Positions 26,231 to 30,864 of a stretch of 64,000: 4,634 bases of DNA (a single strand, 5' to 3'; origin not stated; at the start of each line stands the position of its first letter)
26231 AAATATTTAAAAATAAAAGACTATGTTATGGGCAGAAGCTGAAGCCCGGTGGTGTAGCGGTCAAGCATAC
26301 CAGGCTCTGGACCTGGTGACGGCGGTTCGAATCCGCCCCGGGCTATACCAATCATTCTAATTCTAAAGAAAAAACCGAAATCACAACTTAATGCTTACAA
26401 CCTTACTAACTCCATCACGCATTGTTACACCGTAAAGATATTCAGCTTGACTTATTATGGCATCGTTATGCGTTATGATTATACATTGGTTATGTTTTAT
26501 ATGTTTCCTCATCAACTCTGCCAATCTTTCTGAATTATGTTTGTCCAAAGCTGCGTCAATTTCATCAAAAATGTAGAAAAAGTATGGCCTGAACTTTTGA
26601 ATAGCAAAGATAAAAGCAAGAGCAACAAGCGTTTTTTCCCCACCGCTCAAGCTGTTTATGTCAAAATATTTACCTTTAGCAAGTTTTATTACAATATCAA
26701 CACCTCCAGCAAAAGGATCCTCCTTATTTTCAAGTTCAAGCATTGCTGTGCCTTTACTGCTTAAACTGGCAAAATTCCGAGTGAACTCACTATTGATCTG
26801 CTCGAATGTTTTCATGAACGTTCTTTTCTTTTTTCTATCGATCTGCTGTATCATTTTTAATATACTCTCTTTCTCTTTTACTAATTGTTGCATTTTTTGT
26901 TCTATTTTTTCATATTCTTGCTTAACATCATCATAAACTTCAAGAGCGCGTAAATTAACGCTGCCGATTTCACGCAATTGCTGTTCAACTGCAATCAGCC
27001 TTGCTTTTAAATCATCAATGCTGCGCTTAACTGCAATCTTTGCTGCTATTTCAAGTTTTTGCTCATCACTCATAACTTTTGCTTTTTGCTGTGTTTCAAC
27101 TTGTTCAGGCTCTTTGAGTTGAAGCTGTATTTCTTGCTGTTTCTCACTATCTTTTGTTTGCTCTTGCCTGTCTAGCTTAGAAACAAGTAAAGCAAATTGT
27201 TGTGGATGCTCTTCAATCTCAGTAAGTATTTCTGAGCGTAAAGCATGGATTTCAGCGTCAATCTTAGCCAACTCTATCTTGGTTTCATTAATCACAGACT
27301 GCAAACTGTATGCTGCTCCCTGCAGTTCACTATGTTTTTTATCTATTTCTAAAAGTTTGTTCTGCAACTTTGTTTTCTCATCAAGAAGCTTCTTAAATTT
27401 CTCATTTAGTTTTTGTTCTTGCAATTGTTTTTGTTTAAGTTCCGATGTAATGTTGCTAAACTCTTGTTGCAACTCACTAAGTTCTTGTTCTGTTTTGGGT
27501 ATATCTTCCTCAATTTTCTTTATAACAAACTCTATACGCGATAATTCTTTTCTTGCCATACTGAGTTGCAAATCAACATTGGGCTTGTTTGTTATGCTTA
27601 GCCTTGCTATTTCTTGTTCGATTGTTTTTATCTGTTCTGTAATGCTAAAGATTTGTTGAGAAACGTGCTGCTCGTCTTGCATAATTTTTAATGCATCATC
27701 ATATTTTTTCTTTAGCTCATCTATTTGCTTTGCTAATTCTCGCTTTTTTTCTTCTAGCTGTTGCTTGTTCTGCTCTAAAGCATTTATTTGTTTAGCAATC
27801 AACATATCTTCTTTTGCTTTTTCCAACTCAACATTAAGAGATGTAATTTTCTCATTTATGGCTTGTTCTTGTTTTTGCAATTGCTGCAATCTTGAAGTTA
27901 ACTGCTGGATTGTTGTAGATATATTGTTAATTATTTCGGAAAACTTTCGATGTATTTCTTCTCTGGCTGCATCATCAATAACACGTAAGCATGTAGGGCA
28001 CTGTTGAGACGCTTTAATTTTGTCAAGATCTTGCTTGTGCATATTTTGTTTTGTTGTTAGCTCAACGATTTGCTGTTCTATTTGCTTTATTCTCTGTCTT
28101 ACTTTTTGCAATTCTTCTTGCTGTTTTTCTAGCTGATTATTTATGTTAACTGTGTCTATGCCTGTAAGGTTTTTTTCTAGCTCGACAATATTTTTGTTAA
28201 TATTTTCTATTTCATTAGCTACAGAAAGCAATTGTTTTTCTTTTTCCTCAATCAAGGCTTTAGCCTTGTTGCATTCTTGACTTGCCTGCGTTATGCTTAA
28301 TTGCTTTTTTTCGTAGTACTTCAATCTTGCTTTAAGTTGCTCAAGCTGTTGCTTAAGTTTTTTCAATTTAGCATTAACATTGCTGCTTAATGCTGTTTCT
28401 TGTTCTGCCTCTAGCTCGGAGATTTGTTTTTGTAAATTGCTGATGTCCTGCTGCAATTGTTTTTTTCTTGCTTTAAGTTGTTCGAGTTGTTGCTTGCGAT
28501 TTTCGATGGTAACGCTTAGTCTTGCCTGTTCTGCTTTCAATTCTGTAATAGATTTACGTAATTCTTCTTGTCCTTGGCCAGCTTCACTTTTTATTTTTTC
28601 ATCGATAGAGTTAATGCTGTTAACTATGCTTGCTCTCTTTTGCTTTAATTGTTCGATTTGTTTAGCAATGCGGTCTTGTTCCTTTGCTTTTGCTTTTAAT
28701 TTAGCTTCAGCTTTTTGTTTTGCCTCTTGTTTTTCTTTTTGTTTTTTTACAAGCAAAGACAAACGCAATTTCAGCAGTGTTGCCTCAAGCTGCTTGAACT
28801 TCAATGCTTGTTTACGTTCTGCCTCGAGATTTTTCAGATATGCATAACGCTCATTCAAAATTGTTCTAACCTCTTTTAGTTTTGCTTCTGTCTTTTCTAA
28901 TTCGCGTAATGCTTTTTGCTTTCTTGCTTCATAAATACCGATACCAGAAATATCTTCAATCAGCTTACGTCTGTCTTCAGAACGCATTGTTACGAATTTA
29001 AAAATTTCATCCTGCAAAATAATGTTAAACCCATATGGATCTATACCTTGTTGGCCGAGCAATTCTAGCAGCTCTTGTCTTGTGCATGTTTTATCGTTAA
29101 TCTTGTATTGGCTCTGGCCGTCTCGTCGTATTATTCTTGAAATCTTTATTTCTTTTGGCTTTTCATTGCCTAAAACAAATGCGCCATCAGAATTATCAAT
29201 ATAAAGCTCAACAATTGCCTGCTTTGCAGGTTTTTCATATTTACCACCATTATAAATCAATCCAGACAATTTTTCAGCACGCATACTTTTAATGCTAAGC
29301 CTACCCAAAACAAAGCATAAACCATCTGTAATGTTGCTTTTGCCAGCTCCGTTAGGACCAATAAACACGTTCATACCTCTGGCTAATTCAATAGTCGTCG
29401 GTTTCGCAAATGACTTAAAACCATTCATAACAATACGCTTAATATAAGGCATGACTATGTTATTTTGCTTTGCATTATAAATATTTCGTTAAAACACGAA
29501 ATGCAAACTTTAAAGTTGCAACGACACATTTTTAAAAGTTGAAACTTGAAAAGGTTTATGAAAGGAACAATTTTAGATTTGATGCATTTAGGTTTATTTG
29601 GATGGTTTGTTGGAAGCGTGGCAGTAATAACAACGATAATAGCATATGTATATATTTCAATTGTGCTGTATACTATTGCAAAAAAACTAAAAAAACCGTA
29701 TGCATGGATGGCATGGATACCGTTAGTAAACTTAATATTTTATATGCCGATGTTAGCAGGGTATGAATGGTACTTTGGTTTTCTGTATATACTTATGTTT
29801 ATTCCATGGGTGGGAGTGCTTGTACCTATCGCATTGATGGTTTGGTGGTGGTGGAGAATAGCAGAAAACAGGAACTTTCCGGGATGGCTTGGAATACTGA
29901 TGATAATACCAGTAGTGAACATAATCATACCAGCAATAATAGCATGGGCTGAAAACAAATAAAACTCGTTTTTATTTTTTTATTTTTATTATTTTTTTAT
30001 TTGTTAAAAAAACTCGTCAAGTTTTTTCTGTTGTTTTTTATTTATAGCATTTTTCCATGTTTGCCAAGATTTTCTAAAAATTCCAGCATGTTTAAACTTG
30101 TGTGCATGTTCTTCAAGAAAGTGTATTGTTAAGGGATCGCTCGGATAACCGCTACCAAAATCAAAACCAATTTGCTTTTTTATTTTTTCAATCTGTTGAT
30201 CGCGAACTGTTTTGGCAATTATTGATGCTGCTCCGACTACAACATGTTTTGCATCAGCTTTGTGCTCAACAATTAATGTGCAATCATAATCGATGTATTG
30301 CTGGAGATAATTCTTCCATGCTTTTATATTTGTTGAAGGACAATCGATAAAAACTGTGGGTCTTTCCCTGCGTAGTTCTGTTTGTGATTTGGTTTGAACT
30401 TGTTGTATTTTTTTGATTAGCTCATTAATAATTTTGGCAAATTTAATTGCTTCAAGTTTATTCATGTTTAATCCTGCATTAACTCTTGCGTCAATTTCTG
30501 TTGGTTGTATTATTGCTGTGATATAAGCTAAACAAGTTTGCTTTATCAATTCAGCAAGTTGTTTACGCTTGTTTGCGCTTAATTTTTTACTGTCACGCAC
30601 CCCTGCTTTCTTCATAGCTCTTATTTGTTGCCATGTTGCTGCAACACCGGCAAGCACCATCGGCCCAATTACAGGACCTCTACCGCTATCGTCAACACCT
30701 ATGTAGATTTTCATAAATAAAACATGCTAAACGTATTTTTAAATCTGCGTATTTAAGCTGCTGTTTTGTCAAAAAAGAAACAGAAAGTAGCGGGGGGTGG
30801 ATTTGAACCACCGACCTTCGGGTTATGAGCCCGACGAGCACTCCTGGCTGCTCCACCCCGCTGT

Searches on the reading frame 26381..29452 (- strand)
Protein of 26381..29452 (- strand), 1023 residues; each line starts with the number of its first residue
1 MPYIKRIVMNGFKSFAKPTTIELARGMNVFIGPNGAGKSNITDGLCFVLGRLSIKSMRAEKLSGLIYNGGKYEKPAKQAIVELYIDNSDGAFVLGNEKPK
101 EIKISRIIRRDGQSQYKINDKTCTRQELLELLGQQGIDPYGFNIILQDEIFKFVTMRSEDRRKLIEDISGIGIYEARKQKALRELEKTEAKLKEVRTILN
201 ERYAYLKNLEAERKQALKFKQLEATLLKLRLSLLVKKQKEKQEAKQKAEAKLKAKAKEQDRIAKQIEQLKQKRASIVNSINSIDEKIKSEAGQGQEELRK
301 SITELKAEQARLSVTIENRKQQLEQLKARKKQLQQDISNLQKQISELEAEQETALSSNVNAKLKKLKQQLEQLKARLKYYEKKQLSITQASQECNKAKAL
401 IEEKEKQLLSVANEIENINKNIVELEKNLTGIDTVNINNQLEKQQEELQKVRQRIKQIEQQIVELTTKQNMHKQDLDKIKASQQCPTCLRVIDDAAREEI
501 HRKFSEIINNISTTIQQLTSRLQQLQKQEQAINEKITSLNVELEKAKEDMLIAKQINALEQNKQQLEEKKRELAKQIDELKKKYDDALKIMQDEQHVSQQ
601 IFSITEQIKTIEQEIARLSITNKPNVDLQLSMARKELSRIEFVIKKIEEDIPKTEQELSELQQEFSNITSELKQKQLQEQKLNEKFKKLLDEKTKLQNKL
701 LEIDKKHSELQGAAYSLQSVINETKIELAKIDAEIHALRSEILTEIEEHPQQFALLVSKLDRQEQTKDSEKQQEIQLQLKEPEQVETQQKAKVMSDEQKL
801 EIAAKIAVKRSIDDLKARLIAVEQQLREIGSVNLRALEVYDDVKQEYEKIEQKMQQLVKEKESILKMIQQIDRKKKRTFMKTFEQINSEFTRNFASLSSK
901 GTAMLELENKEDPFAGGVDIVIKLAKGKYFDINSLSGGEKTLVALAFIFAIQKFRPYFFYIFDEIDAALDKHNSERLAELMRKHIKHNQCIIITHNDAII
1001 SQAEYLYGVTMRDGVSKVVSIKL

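Call 48: search_protein_families(library=ncbifam, proteins=[window:26381-29452:-], max_evalue=0.00001)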
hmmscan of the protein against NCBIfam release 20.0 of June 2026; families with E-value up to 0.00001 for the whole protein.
window:26381-29452:- (1023 aa): 14 families
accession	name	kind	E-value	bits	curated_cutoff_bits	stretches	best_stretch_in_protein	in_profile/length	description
TIGR02169.1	SMC_prok_A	equivalog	8e-173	576.9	729.4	3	3-481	1-470/1165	chromosome segregation protein SMC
TIGR02168.1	SMC_prok_B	equivalog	6.2e-156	521.1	567.35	2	3-481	1-470/1181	chromosome segregation protein SMC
NF045487.1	ASRP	equivalog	1e-39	136.7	300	4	555-994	119-589/593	archaea-specific SMC-related protein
NF003034.1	PRK03918.1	equivalog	7.6e-29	100.3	700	2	4-616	3-573/878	DNA double-strand break repair ATPase Rad50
NF041034.1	Rad50_Sulf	equivalog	1.2e-28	99.5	1000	2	4-736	3-694/872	DNA double-strand break repair ATPase Rad50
NF002572.0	PRK02224.1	equivalog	2.1e-16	59.4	1087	1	4-619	3-592/888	DNA double-strand break repair ATPase Rad50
TIGR00634.1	recN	equivalog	5.2e-16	58.7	407.85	1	17-378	14-363/563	DNA repair protein RecN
NF002244.0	PRK01156.1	equivalog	1.4e-14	53.2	847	2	930-1021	797-894/895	DNA double-strand break repair ATPase Rad50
NF045780.1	TrlF_fam_ATP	equivalog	3.3e-14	52.6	350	1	5-425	291-699/944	TrlF family AAA-like ATPase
NF041035.1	Rad50_Halo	equivalog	1.1e-13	50.6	1000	1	4-619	3-592/883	DNA double-strand break repair ATPase Rad50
NF053563.1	Rkd4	equivalog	1e-12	47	860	0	391-705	335-653/747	arcadin-4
TIGR02857.1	CydD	equivalog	4.9e-07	29.1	435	1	933-1005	457-525/529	thiol reductant ABC exporter subunit CydD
TIGR00611.2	recf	equivalog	1.2e-06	28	172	1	4-82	1-69/339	DNA replication/repair protein RecF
TIGR01189.1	ccmA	equivalog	5.7e-06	26.1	131.6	0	928-1001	121-191/198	heme ABC exporter ATP-binding protein CcmA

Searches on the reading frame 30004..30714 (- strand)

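Call 25: search_protein_families(library=pfam, proteins=[window:30004-30714:-], max_evalue=0.01)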
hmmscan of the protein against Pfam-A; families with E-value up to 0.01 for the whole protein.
window:30004-30714:- (236 aa): 1 family
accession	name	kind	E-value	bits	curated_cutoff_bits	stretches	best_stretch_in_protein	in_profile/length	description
PF01351.25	RNase_HII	-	3.7e-44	151.4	25.8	1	5-219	1-198/199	Ribonuclease HII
